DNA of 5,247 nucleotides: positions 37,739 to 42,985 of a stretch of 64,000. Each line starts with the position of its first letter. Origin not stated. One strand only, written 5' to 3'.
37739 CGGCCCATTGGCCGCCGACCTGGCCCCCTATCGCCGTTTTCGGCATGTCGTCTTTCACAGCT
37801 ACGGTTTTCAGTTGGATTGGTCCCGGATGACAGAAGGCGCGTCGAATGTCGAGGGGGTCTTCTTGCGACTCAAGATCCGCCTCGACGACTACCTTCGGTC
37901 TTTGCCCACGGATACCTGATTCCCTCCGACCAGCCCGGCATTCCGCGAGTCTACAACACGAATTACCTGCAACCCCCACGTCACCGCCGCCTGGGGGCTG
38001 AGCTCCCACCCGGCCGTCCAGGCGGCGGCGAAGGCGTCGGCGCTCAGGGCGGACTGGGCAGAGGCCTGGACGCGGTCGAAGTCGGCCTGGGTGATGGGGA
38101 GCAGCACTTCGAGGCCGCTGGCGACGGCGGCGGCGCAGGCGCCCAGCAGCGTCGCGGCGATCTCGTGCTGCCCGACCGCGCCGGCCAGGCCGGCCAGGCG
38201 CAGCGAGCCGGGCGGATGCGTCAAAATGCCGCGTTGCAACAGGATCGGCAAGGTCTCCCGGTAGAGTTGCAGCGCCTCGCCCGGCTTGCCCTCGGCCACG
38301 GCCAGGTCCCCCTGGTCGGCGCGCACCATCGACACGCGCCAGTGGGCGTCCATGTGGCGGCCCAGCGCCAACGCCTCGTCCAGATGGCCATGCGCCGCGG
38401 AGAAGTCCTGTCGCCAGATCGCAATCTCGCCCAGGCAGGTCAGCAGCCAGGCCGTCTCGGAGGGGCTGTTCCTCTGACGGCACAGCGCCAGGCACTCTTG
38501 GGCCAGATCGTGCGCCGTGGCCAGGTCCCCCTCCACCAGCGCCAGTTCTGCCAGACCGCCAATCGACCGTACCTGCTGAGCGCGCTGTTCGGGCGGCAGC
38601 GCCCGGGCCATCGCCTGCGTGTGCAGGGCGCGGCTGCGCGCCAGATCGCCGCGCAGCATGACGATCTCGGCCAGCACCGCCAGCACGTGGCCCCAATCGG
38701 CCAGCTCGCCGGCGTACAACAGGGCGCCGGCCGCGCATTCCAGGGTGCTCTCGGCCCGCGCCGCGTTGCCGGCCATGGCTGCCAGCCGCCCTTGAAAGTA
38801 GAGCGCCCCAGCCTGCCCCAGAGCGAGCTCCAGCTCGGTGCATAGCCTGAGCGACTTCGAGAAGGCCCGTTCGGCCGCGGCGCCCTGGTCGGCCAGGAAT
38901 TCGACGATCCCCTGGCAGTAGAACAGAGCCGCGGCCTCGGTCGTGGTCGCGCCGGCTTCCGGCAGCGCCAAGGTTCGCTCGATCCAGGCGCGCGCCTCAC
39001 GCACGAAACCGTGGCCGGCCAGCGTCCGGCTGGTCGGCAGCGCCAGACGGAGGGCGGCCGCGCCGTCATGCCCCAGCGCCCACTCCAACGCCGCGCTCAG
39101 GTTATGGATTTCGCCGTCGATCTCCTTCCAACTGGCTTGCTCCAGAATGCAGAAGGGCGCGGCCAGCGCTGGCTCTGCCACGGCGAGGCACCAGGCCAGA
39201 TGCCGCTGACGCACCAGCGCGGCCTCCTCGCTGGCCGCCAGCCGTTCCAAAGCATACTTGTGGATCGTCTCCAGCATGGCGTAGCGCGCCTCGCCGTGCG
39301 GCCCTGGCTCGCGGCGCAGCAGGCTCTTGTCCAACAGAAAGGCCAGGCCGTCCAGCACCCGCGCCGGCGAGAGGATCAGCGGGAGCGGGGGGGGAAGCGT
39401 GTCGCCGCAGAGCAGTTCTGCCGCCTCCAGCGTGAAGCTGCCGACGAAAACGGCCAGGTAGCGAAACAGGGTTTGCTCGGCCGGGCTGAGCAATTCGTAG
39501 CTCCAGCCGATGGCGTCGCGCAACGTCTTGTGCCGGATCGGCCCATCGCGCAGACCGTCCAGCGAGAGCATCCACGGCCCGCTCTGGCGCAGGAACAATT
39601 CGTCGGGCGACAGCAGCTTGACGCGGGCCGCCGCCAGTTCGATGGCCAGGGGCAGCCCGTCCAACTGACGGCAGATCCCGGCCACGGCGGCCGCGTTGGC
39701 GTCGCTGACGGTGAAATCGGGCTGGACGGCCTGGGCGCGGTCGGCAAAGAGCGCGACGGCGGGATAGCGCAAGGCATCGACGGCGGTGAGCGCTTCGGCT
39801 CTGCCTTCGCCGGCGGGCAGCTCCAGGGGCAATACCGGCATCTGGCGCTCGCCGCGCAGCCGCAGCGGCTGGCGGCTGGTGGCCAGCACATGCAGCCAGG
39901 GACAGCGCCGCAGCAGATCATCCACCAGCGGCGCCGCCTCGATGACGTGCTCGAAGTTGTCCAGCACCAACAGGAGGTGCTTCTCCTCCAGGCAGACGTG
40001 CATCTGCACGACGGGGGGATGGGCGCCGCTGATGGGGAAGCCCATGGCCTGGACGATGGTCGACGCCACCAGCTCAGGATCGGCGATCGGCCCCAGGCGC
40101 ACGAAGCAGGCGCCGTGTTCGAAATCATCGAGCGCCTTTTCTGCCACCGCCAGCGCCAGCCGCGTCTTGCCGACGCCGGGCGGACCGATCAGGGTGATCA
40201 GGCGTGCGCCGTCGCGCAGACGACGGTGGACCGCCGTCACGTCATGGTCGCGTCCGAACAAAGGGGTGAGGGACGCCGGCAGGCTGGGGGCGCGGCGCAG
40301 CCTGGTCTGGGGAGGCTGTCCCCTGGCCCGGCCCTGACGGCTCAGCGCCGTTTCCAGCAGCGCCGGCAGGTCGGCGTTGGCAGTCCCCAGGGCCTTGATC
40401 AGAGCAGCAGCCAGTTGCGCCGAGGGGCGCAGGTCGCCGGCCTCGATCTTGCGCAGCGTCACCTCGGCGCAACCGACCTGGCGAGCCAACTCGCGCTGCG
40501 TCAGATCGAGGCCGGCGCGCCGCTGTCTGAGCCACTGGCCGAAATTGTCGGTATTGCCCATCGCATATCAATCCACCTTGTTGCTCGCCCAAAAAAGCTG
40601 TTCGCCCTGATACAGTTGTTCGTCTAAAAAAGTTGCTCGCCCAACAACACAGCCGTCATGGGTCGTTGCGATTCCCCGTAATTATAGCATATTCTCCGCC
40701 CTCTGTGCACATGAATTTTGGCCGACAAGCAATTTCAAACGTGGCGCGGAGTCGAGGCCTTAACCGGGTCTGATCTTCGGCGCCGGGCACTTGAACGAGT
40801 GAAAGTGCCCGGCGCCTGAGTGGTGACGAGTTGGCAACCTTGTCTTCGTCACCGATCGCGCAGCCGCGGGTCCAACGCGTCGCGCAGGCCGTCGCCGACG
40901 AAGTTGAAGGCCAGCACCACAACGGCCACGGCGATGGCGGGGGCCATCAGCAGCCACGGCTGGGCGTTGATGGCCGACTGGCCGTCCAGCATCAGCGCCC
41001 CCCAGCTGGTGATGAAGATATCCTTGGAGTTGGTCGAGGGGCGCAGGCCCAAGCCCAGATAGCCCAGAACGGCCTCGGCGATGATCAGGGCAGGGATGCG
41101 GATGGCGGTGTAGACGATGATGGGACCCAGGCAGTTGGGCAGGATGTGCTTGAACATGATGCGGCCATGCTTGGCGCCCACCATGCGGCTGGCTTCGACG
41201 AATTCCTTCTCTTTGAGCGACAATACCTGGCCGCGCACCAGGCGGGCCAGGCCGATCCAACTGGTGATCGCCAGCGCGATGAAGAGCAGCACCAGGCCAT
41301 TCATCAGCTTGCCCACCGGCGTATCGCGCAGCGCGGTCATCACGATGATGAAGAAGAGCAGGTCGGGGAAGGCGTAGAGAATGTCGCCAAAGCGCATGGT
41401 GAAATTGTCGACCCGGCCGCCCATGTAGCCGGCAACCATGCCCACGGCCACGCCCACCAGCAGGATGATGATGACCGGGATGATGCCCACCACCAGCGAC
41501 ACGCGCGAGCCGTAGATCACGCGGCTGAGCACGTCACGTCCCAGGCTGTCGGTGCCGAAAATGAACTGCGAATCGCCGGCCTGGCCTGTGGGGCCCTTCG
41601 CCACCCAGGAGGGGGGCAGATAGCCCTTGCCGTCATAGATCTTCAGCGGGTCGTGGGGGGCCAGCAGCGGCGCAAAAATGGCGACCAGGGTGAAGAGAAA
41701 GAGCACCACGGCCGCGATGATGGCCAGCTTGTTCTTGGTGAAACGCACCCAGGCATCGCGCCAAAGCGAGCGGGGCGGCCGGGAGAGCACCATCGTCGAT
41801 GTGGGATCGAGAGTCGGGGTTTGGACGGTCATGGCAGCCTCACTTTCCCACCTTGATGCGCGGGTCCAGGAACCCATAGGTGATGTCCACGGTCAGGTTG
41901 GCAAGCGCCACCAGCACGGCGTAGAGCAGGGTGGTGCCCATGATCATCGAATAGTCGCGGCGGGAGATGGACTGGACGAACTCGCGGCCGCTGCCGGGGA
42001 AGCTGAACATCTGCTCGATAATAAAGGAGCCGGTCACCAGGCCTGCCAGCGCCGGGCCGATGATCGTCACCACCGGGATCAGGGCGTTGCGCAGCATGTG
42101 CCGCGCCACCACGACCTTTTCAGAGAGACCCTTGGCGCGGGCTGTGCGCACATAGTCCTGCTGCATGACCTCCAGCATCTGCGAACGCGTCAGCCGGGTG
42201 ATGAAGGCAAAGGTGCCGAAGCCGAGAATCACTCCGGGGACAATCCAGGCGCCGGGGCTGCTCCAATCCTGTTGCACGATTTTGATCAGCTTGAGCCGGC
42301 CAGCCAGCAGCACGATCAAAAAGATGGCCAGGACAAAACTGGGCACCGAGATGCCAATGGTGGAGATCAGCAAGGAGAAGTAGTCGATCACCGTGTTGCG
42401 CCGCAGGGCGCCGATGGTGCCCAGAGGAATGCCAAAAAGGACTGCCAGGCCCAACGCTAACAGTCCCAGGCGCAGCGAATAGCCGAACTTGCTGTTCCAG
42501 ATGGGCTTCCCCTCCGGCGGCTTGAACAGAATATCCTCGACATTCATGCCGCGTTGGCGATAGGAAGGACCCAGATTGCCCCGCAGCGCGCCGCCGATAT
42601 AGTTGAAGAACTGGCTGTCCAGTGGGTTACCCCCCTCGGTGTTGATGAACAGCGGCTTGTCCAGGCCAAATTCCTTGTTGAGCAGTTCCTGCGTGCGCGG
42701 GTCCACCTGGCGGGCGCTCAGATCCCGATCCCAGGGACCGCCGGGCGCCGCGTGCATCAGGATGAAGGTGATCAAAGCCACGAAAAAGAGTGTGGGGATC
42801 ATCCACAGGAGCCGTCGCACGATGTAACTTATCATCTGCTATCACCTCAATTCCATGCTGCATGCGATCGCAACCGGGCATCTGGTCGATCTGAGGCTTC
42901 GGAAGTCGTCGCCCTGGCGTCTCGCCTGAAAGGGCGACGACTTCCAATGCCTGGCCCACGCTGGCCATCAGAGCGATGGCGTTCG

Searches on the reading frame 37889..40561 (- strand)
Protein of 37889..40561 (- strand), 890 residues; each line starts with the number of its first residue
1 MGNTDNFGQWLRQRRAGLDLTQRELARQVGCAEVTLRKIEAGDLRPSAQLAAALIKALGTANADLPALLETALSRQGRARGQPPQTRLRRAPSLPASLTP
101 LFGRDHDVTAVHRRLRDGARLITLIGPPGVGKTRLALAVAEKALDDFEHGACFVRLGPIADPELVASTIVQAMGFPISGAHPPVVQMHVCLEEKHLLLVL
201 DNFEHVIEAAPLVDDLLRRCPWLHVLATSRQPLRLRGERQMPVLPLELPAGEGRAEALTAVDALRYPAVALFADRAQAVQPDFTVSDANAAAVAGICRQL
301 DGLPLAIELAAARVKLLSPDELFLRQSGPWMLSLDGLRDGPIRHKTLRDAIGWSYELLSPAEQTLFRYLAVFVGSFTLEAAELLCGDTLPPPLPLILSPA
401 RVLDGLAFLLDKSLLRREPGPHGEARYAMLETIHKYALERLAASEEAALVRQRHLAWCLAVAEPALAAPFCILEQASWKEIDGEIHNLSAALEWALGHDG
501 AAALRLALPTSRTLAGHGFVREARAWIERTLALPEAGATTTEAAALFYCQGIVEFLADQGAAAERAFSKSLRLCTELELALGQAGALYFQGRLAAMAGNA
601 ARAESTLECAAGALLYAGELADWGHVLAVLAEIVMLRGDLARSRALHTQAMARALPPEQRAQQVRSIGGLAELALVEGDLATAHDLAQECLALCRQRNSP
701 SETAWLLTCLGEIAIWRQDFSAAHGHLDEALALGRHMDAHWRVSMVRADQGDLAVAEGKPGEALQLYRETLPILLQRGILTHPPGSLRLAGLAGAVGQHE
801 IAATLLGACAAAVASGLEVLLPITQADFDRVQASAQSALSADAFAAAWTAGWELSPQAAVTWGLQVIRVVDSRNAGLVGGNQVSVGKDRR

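Call 21: search_protein_families(library=padloc, proteins=[window:37889-40561:-], max_evalue=0.01)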
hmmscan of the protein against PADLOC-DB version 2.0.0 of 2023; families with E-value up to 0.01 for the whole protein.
window:37889-40561:- (890 aa): 6 families
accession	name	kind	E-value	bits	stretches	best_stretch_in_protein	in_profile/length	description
PDLC04142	capH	-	2.5e-06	26.5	1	6-65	6-65/103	capH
PDLC02926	HTH_VI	-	1.2e-05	23.5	1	6-53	1-48/92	-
PDLC03951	RmrA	-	0.00049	17.2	1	9-61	11-63/400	-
PDLC00915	TRIP13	-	0.0015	16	1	121-150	65-94/302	TRIP13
PDLC03949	RmrA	-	0.0028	14.6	1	15-61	11-57/363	-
PDLC04140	mad8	-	0.0071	13.9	0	108-146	17-54/314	mads_8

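Call 22: search_protein_families(library=ncbifam, proteins=[window:37889-40561:-], max_evalue=0.01)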
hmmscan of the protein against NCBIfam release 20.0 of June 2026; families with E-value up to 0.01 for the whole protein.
window:37889-40561:- (890 aa): 10 families
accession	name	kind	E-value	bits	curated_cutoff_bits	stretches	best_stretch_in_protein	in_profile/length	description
TIGR00270.2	TIGR00270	equivalog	5.8e-08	32.7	110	1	5-59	74-128/159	multiprotein bridging factor aMBF1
NF053617.1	SARPRegAfsRStmc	equivalog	7.8e-08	30.7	1430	2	73-209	272-418/986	SARP-family global regulator AfsR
NF041717.1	HaaA_phane_TPR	equivalog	1.1e-07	30.4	1125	1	630-773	718-861/882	cyclophane-containing RiPP biosynthesis TPR protein HaaT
TIGR03070.1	couple_hipB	subfamily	1.9e-07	30.9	71.65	1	6-60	2-56/58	type II toxin-antitoxin system Y4mF family antitoxin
NF007257.0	PRK09706.1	subfamily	1.6e-05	24.7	101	1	4-59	3-58/135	transcriptional repressor DicA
NF003420.0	PRK04841.1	equivalog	0.00026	19.1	537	1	624-733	452-560/903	HTH-type transcriptional regulator MalT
NF038214.1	IS21_help_AAA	equivalog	0.0012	18.5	200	1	120-155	91-125/232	IS21-like element helper ATPase IstB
NF041951.1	phage_RstR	subfamily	0.0017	18.6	80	1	7-58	3-54/108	RstR family transcriptional repressor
TIGR03830.1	CxxCG_CxxCG_HTH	subfamily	0.0019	18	61.8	1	10-53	69-112/127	type II TA system antitoxin MqsA family protein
TIGR00763.1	lon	equivalog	0.0059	15.1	608.05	1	117-141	351-375/795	endopeptidase La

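Call 63: search_protein_families(library=pfam, proteins=[window:37889-40561:-], max_evalue=0.001)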
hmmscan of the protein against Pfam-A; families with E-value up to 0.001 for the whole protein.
window:37889-40561:- (890 aa): 7 families
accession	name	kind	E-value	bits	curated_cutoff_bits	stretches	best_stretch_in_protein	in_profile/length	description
PF13560.12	HTH_31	-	7.6e-11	42.6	27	1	7-68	2-64/64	Helix-turn-helix domain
PF01381.28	HTH_3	-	7.6e-09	35.9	23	1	11-60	1-50/55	Helix-turn-helix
PF13424.12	TPR_12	-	2.4e-08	34.5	30.1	1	702-774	1-75/77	Tetratricopeptide repeat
PF17874.7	TPR_MalT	-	9.8e-08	32.1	45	1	624-808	1-186/336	MalT-like TPR region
PF13401.12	AAA_22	-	9.3e-07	29.7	27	1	117-218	3-102/130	AAA domain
PF13191.12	AAA_16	-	7.4e-06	27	32.6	1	100-150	1-52/167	AAA ATPase domain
PF05729.18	NACHT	-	0.00082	19.7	26.7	0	120-231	1-130/167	NACHT domain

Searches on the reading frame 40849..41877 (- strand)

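Call 63: search_protein_families(library=pfam, proteins=[window:40849-41877:-], max_evalue=0.001)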
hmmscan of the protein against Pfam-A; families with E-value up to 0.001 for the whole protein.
window:40849-41877:- (342 aa): 2 families
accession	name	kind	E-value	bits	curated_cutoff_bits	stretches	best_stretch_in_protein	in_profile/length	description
PF00528.27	BPD_transp_1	-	2.4e-33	115.9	26.4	1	142-340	1-183/184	Binding-protein-dependent transport system inner membrane component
PF12911.12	OppC_N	-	1.1e-17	64.1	23.9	1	37-89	1-53/53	N-terminal TM domain of oligopeptide transport permease C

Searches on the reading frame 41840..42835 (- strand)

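Call 63: search_protein_families(library=pfam, proteins=[window:41840-42835:-], max_evalue=0.001)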
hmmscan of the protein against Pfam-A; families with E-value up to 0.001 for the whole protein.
window:41840-42835:- (331 aa): 2 families
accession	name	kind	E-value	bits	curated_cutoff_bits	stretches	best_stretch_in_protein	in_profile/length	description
PF00528.27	BPD_transp_1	-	1.9e-41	142.3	26.4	1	135-328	1-183/184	Binding-protein-dependent transport system inner membrane component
PF19300.4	BPD_transp_1_N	-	1.2e-05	25.9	23.8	1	1-64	1-63/114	Binding-prot-dependent transport system membrane comp, N-term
